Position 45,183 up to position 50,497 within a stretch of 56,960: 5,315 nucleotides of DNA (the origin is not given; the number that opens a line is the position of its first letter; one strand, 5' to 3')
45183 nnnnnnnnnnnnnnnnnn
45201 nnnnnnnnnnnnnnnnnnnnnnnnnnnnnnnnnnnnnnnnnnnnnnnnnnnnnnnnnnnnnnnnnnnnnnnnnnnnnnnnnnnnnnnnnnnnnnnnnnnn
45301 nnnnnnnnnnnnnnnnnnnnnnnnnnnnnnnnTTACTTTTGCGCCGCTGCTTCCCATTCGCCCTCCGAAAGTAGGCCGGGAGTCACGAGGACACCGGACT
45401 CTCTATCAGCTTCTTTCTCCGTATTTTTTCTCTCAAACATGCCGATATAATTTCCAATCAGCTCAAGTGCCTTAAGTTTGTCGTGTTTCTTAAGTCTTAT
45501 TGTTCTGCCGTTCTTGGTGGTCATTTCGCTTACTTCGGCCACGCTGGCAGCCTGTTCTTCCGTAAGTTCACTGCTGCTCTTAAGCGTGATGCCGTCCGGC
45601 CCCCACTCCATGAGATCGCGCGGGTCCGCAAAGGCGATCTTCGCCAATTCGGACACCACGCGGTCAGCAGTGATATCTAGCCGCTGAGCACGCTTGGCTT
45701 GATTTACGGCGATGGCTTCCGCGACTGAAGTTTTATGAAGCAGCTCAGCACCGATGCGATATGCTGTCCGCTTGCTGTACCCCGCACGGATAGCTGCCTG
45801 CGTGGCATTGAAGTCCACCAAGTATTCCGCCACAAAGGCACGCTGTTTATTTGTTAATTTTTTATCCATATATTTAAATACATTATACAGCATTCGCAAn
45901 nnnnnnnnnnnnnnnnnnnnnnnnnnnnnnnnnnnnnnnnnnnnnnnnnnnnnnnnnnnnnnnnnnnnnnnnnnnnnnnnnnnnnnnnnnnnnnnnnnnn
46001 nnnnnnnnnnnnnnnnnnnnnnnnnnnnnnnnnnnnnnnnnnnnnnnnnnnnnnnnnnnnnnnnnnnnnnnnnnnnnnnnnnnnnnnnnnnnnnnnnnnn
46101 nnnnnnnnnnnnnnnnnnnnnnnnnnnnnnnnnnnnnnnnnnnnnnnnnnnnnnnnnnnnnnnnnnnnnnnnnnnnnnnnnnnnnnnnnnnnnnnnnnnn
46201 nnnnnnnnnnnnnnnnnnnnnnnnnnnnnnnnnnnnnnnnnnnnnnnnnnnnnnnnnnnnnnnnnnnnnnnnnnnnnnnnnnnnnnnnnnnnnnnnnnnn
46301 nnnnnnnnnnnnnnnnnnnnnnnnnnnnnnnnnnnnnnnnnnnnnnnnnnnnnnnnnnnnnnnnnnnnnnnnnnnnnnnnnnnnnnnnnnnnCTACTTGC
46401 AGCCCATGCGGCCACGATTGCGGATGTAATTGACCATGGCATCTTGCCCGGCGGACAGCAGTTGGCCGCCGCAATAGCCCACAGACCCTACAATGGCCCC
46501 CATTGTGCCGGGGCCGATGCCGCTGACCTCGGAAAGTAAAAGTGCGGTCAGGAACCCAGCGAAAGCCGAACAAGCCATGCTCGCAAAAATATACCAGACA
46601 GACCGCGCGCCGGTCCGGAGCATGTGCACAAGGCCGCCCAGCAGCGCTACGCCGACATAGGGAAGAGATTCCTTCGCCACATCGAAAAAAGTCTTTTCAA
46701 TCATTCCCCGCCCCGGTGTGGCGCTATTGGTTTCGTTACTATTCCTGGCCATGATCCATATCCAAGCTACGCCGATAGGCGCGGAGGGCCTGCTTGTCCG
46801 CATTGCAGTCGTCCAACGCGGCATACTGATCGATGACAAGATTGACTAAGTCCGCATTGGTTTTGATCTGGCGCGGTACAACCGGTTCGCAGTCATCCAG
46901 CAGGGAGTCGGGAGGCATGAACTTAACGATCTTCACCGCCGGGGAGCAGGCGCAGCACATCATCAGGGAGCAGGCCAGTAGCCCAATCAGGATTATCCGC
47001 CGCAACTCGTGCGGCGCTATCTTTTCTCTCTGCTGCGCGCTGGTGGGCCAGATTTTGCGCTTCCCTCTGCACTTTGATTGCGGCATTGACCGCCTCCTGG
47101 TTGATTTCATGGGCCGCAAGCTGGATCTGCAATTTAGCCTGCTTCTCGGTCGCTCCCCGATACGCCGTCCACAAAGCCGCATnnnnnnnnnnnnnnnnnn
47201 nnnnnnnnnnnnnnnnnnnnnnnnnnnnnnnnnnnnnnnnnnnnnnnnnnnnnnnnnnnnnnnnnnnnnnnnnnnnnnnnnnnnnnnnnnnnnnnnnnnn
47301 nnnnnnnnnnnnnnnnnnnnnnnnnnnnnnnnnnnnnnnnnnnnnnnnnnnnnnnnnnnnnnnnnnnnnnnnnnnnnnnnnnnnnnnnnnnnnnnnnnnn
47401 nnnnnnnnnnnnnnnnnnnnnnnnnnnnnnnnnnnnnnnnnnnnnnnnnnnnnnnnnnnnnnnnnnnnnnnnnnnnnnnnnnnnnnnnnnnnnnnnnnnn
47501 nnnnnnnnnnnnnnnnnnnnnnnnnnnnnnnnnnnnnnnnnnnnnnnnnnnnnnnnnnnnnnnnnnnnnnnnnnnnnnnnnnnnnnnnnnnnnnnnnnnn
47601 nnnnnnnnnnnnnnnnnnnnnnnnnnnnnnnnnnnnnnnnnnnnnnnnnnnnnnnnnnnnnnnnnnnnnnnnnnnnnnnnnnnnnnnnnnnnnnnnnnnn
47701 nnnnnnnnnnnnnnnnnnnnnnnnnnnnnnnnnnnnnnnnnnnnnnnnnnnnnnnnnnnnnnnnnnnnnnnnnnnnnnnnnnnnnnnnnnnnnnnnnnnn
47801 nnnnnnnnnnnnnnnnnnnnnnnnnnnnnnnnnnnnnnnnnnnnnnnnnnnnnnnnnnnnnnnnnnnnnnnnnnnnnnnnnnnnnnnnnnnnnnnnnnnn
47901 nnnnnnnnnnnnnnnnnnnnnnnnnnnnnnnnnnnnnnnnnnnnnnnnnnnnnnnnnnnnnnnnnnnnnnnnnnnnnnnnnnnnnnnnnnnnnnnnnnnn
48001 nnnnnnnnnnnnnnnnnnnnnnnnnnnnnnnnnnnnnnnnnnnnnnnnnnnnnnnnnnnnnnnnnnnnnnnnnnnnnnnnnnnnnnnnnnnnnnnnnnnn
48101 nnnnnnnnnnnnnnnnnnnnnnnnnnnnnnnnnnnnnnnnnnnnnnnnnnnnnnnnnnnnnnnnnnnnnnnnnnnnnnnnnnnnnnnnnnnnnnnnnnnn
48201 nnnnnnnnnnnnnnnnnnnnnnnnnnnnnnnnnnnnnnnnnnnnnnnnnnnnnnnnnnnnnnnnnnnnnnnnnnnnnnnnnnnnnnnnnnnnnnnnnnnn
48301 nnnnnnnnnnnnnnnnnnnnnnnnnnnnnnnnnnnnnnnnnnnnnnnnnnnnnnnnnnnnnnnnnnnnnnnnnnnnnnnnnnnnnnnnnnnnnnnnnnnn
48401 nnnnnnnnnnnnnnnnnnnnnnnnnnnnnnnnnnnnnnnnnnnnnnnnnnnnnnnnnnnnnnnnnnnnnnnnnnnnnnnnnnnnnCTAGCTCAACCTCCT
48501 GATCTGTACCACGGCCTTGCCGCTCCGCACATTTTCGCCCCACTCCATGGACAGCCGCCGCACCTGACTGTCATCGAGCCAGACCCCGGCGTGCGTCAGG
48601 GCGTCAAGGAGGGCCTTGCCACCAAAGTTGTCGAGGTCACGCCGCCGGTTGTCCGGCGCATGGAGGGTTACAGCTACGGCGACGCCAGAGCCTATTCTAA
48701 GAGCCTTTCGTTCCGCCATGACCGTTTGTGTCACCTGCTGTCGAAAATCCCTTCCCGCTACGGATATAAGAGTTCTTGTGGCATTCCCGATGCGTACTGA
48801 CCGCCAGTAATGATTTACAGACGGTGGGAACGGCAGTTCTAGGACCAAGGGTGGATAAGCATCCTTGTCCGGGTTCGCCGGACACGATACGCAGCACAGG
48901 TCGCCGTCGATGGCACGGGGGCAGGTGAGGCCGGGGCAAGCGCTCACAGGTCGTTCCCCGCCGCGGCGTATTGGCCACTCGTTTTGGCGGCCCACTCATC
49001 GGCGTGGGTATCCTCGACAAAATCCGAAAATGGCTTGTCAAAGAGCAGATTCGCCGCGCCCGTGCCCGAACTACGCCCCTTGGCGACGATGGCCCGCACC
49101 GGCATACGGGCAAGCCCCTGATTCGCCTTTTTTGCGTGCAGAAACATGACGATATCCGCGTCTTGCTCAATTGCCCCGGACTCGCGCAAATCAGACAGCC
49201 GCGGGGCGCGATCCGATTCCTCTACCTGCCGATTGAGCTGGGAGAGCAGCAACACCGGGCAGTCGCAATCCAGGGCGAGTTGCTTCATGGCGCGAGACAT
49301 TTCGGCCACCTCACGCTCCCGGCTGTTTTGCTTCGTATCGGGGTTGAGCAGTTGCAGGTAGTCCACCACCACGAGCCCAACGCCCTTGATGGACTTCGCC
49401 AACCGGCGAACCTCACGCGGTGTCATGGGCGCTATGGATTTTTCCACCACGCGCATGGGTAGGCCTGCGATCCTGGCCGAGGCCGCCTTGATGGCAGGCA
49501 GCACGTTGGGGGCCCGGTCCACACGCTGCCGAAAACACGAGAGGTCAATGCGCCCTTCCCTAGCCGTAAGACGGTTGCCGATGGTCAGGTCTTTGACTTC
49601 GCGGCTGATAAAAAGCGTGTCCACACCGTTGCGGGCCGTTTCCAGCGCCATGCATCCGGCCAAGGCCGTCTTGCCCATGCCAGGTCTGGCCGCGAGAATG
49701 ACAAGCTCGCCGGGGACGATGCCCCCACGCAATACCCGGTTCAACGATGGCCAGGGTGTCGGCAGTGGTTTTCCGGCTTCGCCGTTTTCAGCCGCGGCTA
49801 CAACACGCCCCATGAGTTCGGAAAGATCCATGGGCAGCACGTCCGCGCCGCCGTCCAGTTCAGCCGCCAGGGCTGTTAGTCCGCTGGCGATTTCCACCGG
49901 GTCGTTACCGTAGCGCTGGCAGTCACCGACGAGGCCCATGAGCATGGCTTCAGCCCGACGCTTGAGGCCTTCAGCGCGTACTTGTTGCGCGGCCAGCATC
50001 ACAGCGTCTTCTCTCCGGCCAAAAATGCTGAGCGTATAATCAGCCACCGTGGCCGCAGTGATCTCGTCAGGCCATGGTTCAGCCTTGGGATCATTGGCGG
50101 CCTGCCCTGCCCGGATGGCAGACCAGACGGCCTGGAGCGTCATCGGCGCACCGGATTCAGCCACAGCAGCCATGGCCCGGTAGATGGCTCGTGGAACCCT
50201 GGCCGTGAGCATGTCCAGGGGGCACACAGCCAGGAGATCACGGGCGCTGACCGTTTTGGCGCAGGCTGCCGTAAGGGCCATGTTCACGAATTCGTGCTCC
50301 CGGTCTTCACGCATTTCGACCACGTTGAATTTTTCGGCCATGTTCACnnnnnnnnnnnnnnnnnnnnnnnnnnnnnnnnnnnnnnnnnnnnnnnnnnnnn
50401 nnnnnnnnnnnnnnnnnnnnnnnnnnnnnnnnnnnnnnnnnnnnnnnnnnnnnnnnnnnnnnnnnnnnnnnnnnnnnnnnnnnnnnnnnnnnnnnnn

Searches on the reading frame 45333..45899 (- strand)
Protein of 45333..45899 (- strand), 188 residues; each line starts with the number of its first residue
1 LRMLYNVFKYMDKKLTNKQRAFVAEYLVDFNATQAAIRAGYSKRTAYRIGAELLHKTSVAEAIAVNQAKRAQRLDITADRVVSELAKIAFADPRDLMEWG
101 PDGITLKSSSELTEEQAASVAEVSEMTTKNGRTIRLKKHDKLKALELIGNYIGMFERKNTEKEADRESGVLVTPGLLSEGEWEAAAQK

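Call 99: search_protein_families(library=phrogs, proteins=[window:45333-45899:-], max_evalue=0.001)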
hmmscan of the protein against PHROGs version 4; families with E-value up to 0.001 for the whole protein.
window:45333-45899:- (188 aa): 5 families
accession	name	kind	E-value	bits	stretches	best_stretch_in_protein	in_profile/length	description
phrog_51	-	head and packaging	2.3e-41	143.2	1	7-164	81-220/261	terminase small subunit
phrog_2606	-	head and packaging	8.8e-24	85.4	1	12-160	86-252/310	terminase small subunit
phrog_17390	-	unknown function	1.6e-16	60.9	1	14-70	2-58/69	-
phrog_5334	-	head and packaging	3e-10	41.5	1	13-188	15-148/162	terminase small subunit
phrog_641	-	head and packaging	4.1e-09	38.2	1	15-78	3-66/162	terminase small subunit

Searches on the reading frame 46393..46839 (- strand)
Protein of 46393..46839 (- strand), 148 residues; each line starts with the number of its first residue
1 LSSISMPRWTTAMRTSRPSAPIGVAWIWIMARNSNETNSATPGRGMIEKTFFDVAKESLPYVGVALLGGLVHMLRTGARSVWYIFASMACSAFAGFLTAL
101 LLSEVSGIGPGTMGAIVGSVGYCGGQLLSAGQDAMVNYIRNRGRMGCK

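Call 99: search_protein_families(library=phrogs, proteins=[window:46393-46839:-], max_evalue=0.001)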
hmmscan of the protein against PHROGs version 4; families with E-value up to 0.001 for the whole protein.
window:46393-46839:- (148 aa): 2 families
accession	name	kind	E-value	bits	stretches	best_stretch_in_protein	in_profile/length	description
phrog_785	-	lysis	7.7e-07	29.8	1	59-135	17-97/107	holin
phrog_6384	-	lysis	0.00012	22.8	1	63-141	23-104/111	holin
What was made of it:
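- On Spanin (Rz/Rz1 or u-spanin): A separate holin and Rz-like spanin lie at 46393-47182 (call 99).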

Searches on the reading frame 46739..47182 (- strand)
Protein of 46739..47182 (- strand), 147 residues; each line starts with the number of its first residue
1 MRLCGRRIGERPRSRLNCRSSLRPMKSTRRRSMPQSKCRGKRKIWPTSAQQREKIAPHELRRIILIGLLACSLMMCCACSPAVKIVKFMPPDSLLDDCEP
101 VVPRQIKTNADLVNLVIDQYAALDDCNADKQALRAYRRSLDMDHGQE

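Call 99: search_protein_families(library=phrogs, proteins=[window:46739-47182:-], max_evalue=0.001)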
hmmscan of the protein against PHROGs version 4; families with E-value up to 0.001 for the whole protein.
window:46739-47182:- (147 aa): 2 families
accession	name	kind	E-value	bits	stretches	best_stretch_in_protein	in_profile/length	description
phrog_456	-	lysis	7.3e-17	61.9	1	59-143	6-93/102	Rz-like spanin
phrog_3001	-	lysis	0.00011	23.1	1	91-135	7-51/70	Rz-like spanin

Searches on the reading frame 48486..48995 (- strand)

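Call 99: search_protein_families(library=phrogs, proteins=[window:48486-48995:-], max_evalue=0.001)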
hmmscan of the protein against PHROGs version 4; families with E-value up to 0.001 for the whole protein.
window:48486-48995:- (169 aa): 4 families
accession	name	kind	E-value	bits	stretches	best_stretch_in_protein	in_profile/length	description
phrog_34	-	DNA, RNA and nucleotide metabolism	6.5e-39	135.1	1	45-167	70-193/259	RusA-like Holliday junction resolvase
phrog_1532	-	unknown function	2.7e-23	82.5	1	103-167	8-71/80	-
phrog_1682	-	DNA, RNA and nucleotide metabolism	4.6e-08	33.7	1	79-153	52-130/387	RusA-like Holliday junction resolvase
phrog_140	-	DNA, RNA and nucleotide metabolism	0.00014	22.6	1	116-154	119-157/219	RusA-like Holliday junction resolvase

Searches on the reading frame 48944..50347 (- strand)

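Call 99: search_protein_families(library=phrogs, proteins=[window:48944-50347:-], max_evalue=0.001)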
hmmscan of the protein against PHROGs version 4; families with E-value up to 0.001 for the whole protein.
window:48944-50347:- (467 aa): 8 families
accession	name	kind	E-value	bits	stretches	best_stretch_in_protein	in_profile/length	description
phrog_19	-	DNA, RNA and nucleotide metabolism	8.2e-64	217.5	1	17-445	160-580/621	DnaB-like replicative helicase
phrog_243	-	DNA, RNA and nucleotide metabolism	3.1e-34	119.2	1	186-446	9-268/273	DnaB-like replicative helicase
phrog_239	-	DNA, RNA and nucleotide metabolism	1.1e-28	101.7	1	174-439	322-592/801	DNA primase/helicase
phrog_11530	-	unknown function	7.8e-25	88.8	1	312-436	22-148/184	-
phrog_5482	-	unknown function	2.2e-06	27.6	0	212-253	50-92/341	-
phrog_26214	-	unknown function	2.3e-05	24.2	1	201-333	43-167/420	-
phrog_19347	-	unknown function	0.0001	23.6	0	387-405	1-19/79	-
phrog_97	-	other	0.00041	20.7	1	173-234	18-94/506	UvsX-like recombinase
